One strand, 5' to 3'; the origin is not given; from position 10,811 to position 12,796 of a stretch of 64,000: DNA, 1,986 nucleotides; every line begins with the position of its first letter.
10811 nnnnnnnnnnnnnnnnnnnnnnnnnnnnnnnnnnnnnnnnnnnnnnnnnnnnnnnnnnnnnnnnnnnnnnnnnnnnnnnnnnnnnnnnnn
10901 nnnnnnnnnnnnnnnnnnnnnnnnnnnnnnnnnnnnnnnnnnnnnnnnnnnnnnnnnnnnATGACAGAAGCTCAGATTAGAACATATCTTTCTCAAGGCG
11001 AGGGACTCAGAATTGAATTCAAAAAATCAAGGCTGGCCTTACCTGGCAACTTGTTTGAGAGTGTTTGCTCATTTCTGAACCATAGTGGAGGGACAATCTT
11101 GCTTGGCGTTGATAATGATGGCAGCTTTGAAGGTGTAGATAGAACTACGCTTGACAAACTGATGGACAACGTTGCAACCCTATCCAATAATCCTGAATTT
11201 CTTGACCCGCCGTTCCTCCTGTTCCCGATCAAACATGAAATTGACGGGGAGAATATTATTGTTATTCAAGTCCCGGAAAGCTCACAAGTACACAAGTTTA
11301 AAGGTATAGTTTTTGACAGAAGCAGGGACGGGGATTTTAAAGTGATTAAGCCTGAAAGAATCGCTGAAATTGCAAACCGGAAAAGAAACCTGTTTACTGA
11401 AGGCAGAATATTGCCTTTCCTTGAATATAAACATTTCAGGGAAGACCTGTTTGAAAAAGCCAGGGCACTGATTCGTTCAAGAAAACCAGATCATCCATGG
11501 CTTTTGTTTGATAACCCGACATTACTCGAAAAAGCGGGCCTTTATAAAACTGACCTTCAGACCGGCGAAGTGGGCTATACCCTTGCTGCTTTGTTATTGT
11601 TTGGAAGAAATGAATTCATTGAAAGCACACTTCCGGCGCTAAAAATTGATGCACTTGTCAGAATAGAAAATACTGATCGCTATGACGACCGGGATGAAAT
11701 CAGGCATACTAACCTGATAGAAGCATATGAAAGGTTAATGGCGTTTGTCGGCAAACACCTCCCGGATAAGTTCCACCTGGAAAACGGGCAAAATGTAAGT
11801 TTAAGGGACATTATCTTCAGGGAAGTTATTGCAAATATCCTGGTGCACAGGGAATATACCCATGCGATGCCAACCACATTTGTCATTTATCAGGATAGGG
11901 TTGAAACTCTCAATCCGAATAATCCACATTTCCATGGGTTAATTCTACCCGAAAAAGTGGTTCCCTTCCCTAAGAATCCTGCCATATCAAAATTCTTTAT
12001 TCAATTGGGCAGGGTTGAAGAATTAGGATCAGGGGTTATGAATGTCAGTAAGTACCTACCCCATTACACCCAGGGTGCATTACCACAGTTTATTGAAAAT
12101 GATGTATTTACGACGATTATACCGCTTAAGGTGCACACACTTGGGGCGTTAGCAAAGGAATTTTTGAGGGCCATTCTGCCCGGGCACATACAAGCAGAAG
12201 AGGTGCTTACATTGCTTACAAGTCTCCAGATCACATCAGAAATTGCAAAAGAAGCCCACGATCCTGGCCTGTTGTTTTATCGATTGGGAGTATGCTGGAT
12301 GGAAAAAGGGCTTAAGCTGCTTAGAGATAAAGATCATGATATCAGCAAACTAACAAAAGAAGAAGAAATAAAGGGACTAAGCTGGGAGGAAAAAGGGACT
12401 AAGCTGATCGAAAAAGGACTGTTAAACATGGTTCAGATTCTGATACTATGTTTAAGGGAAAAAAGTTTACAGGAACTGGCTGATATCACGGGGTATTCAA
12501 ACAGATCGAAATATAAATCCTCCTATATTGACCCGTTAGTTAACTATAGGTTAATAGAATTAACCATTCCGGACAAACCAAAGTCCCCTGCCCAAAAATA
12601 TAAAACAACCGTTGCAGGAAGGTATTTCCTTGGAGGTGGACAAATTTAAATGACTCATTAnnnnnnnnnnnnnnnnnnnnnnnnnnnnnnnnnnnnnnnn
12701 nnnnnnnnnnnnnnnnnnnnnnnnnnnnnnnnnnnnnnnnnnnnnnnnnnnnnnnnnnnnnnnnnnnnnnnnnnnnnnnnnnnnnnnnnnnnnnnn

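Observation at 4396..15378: Five-gene translationally coupled cassette (DUF499 ATPase / DUF3780-like / DUF1156 DPPY methylase / Schlafen-AlbA_2-HATPase / PLD-SNF2): candidate methylation-linked defence system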

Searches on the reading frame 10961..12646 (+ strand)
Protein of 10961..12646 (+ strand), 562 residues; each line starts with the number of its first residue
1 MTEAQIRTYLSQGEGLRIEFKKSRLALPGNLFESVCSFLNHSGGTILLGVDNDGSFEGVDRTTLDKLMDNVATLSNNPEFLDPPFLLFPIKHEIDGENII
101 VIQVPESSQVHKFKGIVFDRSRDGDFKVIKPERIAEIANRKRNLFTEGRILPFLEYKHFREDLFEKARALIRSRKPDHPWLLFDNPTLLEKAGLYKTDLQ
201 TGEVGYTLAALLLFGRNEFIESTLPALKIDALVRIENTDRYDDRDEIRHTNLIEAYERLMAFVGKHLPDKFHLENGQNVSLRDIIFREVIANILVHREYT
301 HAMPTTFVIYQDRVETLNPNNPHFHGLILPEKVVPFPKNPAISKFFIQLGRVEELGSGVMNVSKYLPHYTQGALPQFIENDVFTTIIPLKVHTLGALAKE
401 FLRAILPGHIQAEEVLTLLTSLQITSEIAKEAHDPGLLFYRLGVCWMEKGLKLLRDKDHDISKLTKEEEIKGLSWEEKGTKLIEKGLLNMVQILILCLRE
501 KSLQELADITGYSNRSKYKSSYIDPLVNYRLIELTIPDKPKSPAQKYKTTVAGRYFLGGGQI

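Call 3: search_protein_families(library=pfam, proteins=[window:10961-12646:+], max_evalue=0.01)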
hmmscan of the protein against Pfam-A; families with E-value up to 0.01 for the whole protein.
window:10961-12646:+ (562 aa): 3 families
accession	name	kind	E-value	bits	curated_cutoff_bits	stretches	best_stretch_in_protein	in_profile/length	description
PF04326.19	SLFN_AlbA_2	-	5.7e-15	56.3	25.3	1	14-125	1-114/118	Schlafen, AlbA_2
PF21247.3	Fic-like_C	-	3.6e-13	49.6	27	1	491-550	3-64/64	Filamentation induced by cAMP protein Fic-like, C-terminal domain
PF13749.12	HATPase_c_4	-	8.9e-05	22.8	26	1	309-386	8-87/89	Putative ATP-dependent DNA helicase recG C-terminal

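Call 4: search_protein_families(library=padloc, proteins=[window:10961-12646:+], max_evalue=0.01)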
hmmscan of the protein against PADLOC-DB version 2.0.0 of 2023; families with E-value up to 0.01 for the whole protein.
window:10961-12646:+ (562 aa): 3 families
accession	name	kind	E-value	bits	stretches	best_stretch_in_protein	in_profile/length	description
PDLC02402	Aga_SIR2-PNTD1-PNTD2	-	2.9e-05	20.4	1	202-319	367-480/876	Class I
PDLC02418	Aga_SIR2-Kinase-PNTD1-PNTD2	-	0.0075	12.5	0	236-319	274-358/756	Class I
PDLC02394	pAgo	-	0.0076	12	0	32-231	58-259/1121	-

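Call 37: search_protein_families(library=pfam, alignment_id=A2, max_evalue=0.0001)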
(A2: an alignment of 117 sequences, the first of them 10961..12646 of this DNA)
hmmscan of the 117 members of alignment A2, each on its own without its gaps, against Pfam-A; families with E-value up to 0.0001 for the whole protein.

A. member 1, window:10961-12646:+ (562 aa): 3 families
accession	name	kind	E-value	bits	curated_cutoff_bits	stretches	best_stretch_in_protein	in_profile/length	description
PF04326.19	SLFN_AlbA_2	-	5.7e-15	56.3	25.3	1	14-125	1-114/118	Schlafen, AlbA_2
PF21247.3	Fic-like_C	-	3.6e-13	49.6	27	1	491-550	3-64/64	Filamentation induced by cAMP protein Fic-like, C-terminal domain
PF13749.12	HATPase_c_4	-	8.9e-05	22.8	26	0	309-386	8-87/89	Putative ATP-dependent DNA helicase recG C-terminal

B. families by the number of members that match (of 117 scanned): 52 families (the first 25 are shown)
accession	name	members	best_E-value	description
PF02384.22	N6_Mtase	10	2.8e-17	N-6 DNA Methylase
PF07669.17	Eco57I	10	3.2e-14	Eco57I restriction-modification methylase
PF20473.4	MmeI_Mtase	10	3.6e-09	MmeI, DNA-methyltransferase domain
PF13304.12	AAA_21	9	1.2e-38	AAA domain, putative AbiEii toxin, Type IV TA system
PF13175.12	AAA_15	8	2.1e-31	AAA ATPase domain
PF02463.25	SMC_N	7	1.6e-11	RecF/RecN/SMC N terminal domain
PF03235.19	GmrSD_N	5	6.3e-30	GmrSD restriction endonuclease, N-terminal domain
PF13749.12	HATPase_c_4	5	2.3e-22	Putative ATP-dependent DNA helicase recG C-terminal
PF04326.19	SLFN_AlbA_2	5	8.9e-21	Schlafen, AlbA_2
PF06114.19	Peptidase_M78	5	1.2e-18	IrrE N-terminal-like domain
PF11398.14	DUF2813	4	2.8e-12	Protein of unknown function (DUF2813)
PF13476.12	AAA_23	4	6.9e-12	AAA domain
PF12476.13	DUF3696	4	7.5e-12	Protein of unknown function (DUF3696)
PF07505.17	DUF5131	3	4.1e-94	Protein of unknown function (DUF5131)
PF02661.23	Fic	3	3.4e-16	Fic/DOC family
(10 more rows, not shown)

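Call 42: find_homologous_proteins(query=window:10961-12646:+, max_evalue=1e-10)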
Query window:10961-12646:+ (562 aa): 2534 proteins with E <= 1e-10 among 8000 candidates; the best 120 are listed.
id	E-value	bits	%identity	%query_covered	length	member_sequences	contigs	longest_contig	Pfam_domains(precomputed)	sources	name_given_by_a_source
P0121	0.0e+0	1273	100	100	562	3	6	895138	PF21247.4,PF04326.20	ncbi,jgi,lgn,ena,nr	ncbi:MAG TPA: putative DNA binding domain-containing protein [Bacteroidales bacterium]|nr:putative D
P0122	2.4e-174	599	50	100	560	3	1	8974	PF21247.4,PF04326.20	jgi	-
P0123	1.1e-173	597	50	99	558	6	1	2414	PF21247.4,PF04326.20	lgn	-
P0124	2.4e-171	589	49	100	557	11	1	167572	PF21247.4,PF04326.20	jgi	jgi:ATP-dependent DNA helicase RecG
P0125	9.5e-170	584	50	100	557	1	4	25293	PF21247.4,PF04326.20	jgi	jgi:ATP-dependent DNA helicase RecG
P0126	7.3e-167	574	48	100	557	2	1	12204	PF21247.4,PF04326.20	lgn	-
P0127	2.6e-166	572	48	100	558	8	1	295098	PF21247.4,PF04326.20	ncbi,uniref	ncbi:hypothetical protein GCM10022408_29730 [Hymenobacter fastidiosus]|uniref:AAA family ATPase n=1 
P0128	5.7e-164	565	49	99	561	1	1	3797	PF21247.4,PF04326.20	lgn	-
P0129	1.9e-163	563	49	99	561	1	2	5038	PF21247.4,PF04326.20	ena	-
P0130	3.5e-159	549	46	99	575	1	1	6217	PF13749.13,PF21247.4,PF04326.20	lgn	-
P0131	1.1e-153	531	47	99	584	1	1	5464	PF21247.4,PF04326.20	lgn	-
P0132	4.1e-152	526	55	73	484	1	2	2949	PF21247.4,PF04326.20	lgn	-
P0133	1.6e-151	524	44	99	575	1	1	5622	PF13749.13,PF21247.4,PF04326.20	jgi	jgi:ATP-dependent DNA helicase RecG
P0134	3.3e-151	523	57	69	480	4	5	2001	PF21247.4,PF04326.20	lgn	-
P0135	1.3e-150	521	55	69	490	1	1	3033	PF13749.13,PF21247.4,PF04326.20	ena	-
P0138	6.4e-149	515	46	99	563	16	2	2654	PF13749.13,PF21247.4,PF04326.20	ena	-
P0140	3.2e-148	513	45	100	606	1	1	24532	PF13749.13,PF21247.4,PF04326.20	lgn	-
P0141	4.1e-148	512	44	100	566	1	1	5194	PF13749.13,PF21247.4,PF04326.20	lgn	-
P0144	3.3e-147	509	60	69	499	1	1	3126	PF13749.13,PF04326.20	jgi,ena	-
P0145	6.3e-147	508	45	100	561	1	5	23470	PF13749.13,PF21247.4,PF04326.20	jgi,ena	-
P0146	8.0e-147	508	58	69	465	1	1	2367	PF13749.13,PF04326.20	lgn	-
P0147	8.5e-147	508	42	99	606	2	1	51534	PF13749.13,PF21247.4,PF04326.20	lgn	-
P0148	1.2e-146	508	42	99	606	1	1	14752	PF13749.13,PF21247.4,PF04326.20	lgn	-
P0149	1.6e-146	507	46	99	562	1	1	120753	PF13749.13,PF21247.4,PF04326.20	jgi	jgi:ATP-dependent DNA helicase RecG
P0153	9.6e-146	505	58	69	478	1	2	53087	PF13749.13,PF04326.20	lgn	-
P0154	3.4e-145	503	56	76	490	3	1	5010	PF13749.13,PF04326.20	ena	-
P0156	7.3e-145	502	45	98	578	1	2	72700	PF13749.13,PF21247.4,PF04326.20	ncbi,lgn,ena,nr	ncbi:MAG: putative DNA binding domain-containing protein [Gammaproteobacteria bacterium]|nr:putative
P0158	2.3e-144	500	46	99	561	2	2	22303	PF13749.13,PF21247.4,PF04326.20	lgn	-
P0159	3.7e-144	499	51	85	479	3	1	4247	PF13412.13,PF13749.13,PF04326.20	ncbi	-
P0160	4.1e-144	499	45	99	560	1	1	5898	PF13749.13,PF21247.4,PF04326.20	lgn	-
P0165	1.9e-143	497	58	69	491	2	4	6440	PF13749.13,PF04326.20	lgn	-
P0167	3.0e-143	496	57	69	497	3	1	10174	PF13749.13,PF04326.20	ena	-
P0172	1.3e-142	494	52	81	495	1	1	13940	PF13749.13,PF04326.20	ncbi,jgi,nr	ncbi:MAG: putative DNA binding domain-containing protein [Vicingaceae bacterium]|nr:putative DNA bin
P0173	1.5e-142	494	55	73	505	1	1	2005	PF13749.13,PF04326.20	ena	-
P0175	2.1e-142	494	54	76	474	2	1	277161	PF13749.13,PF04326.20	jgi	jgi:ATP-dependent DNA helicase RecG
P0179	3.9e-142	493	57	69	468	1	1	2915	PF13749.13,PF04326.20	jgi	-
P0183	6.4e-142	492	57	69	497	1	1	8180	PF13412.13,PF13749.13,PF04326.20,PF12802.14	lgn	-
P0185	9.7e-142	491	58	69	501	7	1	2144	PF13749.13,PF04326.20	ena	-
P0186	1.3e-141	491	57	68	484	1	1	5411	PF08279.19,PF13749.13,PF04326.20,PF08220.19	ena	-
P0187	3.6e-141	489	45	99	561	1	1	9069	PF13749.13,PF21247.4,PF04326.20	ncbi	-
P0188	3.7e-141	489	44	99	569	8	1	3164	PF13749.13,PF21247.4,PF04326.20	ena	-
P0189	3.9e-141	489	56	69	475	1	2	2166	PF13749.13,PF04326.20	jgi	jgi:ATP-dependent DNA helicase RecG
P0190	4.4e-141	489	55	74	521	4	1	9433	PF13749.13,PF04326.20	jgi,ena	-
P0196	8.0e-141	488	57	69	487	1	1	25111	PF13749.13,PF04326.20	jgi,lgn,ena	-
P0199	9.2e-141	488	43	100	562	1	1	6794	PF13749.13,PF21247.4,PF04326.20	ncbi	-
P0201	1.4e-140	488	45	99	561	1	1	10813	PF13749.13,PF21247.4,PF04326.20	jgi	jgi:ATP-dependent DNA helicase RecG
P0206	2.7e-140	487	57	69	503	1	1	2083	PF13749.13,PF04326.20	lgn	-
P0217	1.0e-139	485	49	81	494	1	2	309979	PF13749.13,PF04326.20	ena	-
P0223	2.0e-139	484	57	69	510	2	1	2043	PF13749.13,PF04326.20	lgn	-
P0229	3.5e-139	483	58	69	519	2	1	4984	PF13749.13,PF04326.20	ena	-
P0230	3.8e-139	483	50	81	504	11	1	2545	PF13749.13,PF21247.4,PF04326.20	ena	-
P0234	8.8e-139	482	56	69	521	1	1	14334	PF13749.13,PF04326.20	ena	-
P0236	1.0e-138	481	56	70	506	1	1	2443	PF13749.13,PF04326.20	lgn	-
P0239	1.5e-138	481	56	69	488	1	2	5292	PF08279.19,PF13749.13,PF01022.27,PF04326.20,PF08220.19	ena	-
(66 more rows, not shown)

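Call 43: find_encoding_contigs(protein=P0124, flank=9000, max_places=1)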
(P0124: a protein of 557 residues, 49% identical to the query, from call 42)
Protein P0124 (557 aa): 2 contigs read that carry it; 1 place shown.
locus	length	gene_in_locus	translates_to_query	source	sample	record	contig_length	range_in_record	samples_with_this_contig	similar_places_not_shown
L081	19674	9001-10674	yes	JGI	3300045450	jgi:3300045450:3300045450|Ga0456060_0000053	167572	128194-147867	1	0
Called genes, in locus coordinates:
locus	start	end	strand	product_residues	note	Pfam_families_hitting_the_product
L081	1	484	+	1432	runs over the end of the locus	PF08378:NERD, PF07714:PK_Tyr_Ser-Thr, PF00069:Pkinase, PF06293:Kdo (faint), PF14531:Kinase-like (faint), PF00069:Pkinase (weak), PF07714:PK_Tyr_Ser-Thr, PF00069:Pkinase, +1 more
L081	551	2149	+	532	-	PF26611:MAD7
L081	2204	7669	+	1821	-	-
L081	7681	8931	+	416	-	PF14281:PDDEXK_4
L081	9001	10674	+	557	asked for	PF04326:SLFN_AlbA_2, PF21247:Fic-like_C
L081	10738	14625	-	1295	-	PF00271:Helicase_C, PF00580:UvrD-helicase, PF13245:AAA_19, PF00580:UvrD-helicase, PF13361:UvrD_C, PF13538:UvrD_C_2 (faint)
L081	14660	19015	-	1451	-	PF00270:DEAD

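Call 44: find_encoding_contigs(protein=P0127, flank=9000, max_places=1)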
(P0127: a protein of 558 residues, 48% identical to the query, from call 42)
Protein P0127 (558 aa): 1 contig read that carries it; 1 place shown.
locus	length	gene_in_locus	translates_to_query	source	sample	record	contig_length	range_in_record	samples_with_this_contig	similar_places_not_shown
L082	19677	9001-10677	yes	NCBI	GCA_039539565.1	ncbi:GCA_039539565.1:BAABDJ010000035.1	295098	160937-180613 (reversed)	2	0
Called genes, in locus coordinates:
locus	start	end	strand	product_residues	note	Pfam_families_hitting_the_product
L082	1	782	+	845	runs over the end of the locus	-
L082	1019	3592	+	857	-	PF00270:DEAD, PF04851:ResIII, PF18766:SWI2_SNF2, PF00271:Helicase_C, PF01844:HNH, PF14279:HNH_5 (weak)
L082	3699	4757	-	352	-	PF21957:Zn_ribbon_16, PF19898:DUF6371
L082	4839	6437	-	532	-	PF13148:DUF3987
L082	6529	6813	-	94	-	PF12728:HTH_17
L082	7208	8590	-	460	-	PF17293:Arm-DNA-bind_5, PF13102:Phage_int_SAM_5, PF00589:Phage_integrase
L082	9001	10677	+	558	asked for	PF04326:SLFN_AlbA_2, PF21247:Fic-like_C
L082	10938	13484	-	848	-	PF00005:ABC_tran (faint), PF02463:SMC_N (faint), PF13481:AAA_25 (faint), PF13555:AAA_29 (faint), PF20703:nSTAND1 (faint), PF13304:AAA_21 (faint), PF00684:DnaJ_CXXCXGXG (faint), PF17755:UvrA_DNA-bind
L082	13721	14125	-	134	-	-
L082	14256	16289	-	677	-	PF00270:DEAD (faint), PF04851:ResIII, PF17757:UvrB_inter, PF27431:UvrB_3rd, PF00271:Helicase_C, PF12344:UvrB, PF02151:UVR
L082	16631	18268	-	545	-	-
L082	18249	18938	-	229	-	PF04542:Sigma70_r2, PF08281:Sigma70_r4_2, PF04545:Sigma70_r4 (weak)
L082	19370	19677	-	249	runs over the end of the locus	PF00072:Response_reg, PF04397:LytTR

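Call 45: find_encoding_contigs(protein=P0125, flank=9000, max_places=1)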
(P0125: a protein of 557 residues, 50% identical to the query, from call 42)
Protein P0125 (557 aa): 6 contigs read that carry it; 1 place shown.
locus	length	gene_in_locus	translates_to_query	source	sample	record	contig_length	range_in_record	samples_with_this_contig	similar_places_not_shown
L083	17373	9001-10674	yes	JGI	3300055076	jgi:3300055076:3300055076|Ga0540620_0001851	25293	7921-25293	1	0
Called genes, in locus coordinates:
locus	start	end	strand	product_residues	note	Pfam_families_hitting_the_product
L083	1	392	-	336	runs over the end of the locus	PF01867:Cas_Cas1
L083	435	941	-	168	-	PF01930:Cas_Cas4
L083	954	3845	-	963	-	PF18019:Cas3_HD (weak), PF00270:DEAD, PF22590:Cas3-like_C_2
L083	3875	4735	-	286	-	-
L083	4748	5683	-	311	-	PF05107:Cas_Cas7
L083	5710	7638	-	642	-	-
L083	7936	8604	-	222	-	PF01881:Cas_Cas6_C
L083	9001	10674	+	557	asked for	PF04326:SLFN_AlbA_2, PF21247:Fic-like_C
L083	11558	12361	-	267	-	PF00440:TetR_N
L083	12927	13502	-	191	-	-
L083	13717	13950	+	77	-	-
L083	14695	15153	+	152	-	-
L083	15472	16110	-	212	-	PF01569:PAP2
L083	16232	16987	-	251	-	-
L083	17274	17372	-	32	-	?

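Call 58: search_solved_structures(query=A3, max_evalue=0.01)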
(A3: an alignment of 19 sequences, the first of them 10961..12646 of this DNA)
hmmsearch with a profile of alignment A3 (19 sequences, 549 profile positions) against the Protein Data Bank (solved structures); distinct sequences matched with E-value up to 0.01: 17.
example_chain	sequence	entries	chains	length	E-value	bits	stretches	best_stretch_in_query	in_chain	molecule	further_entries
3lmm_A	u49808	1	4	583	8e-12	48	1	283-367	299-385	Uncharacterized protein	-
4rgl_A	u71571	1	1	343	1.4e-11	47.1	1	474-546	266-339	Filamentation induced by cAMP protein Fic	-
2kyy_A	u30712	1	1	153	3.9e-09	39.1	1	6-129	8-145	Possible ATP-dependent DNA helicase RecG-related protein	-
5yd0_A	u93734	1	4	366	4.1e-09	39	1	13-66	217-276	Schlafen 8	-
9nyy_A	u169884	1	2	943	1.1e-08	37.6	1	11-72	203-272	Protein SLFN14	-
9jr9_A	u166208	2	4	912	3.9e-07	32.5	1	12-72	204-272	Protein SLFN14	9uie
7fex_A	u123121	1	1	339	6.3e-07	31.8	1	13-73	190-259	SLFN11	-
7eg0_B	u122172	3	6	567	1.7e-06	30.4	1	14-71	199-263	Schlafen family member 12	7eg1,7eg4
7lrc_A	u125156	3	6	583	1.9e-06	30.2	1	14-71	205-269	Schlafen family member 12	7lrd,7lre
9jn9_A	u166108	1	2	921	2.8e-06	29.7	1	29-72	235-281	Protein SLFN14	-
7cux_A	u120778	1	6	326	7e-06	28.3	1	11-65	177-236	Schlafen family member 5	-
7q3z_B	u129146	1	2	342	8.1e-06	28.1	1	11-65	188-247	Schlafen family member 5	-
6rr9_A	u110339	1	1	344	8.3e-06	28.1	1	11-65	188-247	Schlafen family member 5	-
7ppj_A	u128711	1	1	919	0.00012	24.3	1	13-65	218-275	Schlafen family member 5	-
7zel_A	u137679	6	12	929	0.00019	23.6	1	13-65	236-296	Schlafen family member 11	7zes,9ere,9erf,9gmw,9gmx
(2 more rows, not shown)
